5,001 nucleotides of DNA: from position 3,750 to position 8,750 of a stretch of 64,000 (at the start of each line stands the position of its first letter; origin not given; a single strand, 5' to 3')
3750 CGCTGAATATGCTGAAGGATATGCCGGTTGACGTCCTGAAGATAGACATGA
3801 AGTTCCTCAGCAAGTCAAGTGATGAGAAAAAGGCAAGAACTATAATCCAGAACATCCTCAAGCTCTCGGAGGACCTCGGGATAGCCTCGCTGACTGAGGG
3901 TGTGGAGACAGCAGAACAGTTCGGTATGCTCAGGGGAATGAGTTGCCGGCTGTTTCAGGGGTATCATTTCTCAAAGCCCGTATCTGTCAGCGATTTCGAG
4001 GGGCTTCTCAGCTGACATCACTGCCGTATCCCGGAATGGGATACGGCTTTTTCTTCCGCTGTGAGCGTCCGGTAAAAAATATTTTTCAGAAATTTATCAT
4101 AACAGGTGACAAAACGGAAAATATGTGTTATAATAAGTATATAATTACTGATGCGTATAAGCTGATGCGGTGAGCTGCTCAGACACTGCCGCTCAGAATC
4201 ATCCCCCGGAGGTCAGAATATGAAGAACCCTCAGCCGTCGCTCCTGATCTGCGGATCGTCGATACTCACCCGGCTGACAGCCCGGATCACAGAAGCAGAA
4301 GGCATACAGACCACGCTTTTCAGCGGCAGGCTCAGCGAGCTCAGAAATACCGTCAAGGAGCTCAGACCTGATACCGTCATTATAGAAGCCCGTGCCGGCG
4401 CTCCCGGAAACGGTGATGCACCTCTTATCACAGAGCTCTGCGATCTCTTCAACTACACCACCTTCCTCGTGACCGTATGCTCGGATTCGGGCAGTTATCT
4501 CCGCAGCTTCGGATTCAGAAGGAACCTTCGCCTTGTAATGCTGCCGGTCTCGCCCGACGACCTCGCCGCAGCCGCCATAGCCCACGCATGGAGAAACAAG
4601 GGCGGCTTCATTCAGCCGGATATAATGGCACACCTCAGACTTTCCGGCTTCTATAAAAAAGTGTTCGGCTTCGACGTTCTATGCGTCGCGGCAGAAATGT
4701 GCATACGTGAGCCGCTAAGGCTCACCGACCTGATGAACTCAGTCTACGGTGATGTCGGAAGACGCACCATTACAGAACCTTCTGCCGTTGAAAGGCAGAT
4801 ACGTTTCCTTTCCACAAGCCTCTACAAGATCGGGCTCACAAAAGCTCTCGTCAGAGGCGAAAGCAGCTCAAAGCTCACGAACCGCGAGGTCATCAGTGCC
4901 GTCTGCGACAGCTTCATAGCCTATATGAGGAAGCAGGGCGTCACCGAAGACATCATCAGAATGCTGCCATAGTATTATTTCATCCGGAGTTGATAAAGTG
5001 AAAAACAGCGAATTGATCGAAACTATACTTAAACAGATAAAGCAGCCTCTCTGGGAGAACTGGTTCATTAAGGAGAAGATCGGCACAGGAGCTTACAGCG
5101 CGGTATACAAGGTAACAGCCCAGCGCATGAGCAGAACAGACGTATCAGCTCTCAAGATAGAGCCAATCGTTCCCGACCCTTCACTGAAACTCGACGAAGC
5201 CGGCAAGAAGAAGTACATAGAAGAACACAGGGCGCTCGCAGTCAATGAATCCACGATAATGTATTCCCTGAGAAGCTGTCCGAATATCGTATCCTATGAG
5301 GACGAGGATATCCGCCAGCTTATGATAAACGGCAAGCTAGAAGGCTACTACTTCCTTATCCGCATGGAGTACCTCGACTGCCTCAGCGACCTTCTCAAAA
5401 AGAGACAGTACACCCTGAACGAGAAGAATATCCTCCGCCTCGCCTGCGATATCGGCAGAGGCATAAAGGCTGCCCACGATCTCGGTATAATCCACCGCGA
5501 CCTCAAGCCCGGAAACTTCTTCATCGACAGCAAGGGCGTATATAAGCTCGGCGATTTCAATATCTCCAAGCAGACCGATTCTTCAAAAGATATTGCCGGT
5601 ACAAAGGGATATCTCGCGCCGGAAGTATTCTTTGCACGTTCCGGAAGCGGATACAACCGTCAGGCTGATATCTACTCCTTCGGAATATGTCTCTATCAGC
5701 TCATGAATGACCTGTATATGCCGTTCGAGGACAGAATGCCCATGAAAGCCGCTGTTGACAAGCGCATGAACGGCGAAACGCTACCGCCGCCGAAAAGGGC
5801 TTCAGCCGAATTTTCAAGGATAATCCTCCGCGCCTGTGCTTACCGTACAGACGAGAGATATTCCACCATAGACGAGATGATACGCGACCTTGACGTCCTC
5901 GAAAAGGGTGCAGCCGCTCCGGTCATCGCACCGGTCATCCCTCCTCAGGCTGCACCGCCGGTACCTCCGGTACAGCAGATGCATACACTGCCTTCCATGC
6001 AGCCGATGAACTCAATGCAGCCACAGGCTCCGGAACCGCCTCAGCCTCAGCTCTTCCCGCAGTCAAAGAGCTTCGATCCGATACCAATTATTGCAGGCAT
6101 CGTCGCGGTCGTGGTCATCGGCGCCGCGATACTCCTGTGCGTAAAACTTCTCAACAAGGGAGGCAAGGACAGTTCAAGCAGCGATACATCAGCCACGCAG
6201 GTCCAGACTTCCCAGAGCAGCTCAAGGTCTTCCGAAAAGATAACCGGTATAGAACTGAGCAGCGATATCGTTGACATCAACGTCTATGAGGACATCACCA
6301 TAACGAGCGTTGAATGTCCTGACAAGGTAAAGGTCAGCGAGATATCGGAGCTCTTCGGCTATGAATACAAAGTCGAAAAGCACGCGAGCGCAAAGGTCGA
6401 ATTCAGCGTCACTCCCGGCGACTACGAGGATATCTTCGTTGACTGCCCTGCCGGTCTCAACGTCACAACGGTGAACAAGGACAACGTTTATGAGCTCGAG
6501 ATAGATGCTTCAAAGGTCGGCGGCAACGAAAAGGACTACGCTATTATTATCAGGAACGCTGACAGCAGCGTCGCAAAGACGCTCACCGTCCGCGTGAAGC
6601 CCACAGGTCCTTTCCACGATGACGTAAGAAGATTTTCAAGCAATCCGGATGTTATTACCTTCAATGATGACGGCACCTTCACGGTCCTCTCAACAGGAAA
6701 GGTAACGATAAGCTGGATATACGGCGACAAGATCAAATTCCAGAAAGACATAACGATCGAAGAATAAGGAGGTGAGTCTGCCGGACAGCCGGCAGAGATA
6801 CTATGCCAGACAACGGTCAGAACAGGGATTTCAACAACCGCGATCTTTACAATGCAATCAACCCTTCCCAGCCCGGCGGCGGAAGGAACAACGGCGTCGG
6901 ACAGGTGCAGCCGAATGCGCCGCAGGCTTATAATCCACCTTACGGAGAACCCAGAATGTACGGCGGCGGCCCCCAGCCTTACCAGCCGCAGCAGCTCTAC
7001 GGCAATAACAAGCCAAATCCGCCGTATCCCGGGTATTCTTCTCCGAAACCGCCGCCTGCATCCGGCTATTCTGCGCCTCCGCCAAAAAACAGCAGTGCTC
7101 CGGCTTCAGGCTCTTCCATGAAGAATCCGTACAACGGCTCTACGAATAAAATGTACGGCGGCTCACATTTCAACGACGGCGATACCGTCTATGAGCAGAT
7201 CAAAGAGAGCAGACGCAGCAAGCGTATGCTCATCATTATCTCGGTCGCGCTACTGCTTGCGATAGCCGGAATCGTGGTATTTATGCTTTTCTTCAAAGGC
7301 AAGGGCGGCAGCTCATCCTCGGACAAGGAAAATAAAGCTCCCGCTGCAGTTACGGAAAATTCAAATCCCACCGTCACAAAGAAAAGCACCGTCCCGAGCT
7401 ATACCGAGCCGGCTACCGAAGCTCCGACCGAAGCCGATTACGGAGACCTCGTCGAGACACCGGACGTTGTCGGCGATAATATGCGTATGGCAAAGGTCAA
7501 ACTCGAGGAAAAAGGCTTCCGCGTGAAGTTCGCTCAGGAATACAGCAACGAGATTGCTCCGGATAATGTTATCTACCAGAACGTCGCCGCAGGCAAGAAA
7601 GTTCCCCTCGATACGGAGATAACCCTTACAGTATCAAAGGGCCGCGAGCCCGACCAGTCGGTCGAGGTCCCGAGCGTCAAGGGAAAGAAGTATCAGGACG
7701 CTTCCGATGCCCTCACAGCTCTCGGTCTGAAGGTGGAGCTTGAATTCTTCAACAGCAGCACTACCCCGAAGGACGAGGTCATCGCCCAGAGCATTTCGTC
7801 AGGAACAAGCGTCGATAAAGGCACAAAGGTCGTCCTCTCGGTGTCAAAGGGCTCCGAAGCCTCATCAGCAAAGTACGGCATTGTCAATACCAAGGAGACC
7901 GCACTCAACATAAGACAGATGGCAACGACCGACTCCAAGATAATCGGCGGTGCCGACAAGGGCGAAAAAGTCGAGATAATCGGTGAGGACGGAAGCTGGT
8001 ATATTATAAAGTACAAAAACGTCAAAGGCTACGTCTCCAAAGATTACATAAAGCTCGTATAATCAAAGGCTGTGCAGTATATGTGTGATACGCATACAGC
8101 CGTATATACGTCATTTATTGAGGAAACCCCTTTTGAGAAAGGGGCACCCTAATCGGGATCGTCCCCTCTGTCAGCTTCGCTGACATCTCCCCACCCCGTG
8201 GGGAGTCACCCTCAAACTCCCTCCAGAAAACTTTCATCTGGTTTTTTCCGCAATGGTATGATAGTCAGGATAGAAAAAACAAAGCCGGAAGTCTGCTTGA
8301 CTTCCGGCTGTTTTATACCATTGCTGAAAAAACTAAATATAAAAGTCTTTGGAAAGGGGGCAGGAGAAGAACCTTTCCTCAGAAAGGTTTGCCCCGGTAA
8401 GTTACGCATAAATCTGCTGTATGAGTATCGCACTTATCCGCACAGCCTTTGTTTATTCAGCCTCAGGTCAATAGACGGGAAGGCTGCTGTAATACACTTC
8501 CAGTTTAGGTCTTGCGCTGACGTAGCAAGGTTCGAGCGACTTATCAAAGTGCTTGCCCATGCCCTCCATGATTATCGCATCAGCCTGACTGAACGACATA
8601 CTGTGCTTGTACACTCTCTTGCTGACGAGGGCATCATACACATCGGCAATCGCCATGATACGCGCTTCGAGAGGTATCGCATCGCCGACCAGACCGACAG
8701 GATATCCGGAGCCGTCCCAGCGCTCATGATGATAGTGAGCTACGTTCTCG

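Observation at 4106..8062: Candidate novel signalling system: Spo0A-like pseudo-receiver regulator + PASTA-less Ser/Thr kinase + kinase-less PASTA/SH3 membrane protein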

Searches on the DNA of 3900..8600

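Call 86: search_rna_families(source=window, start=3900, end=8600, threshold=evalue, max_evalue=1)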
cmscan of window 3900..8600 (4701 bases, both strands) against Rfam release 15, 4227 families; matches with E-value up to 1: 1.
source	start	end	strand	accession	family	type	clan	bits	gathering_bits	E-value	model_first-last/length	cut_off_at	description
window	8120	8349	-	RF04180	BTnc231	Gene; sRNA;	-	20.9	80.4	0.51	1-154/154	no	Bacteroides sRNA BTnc231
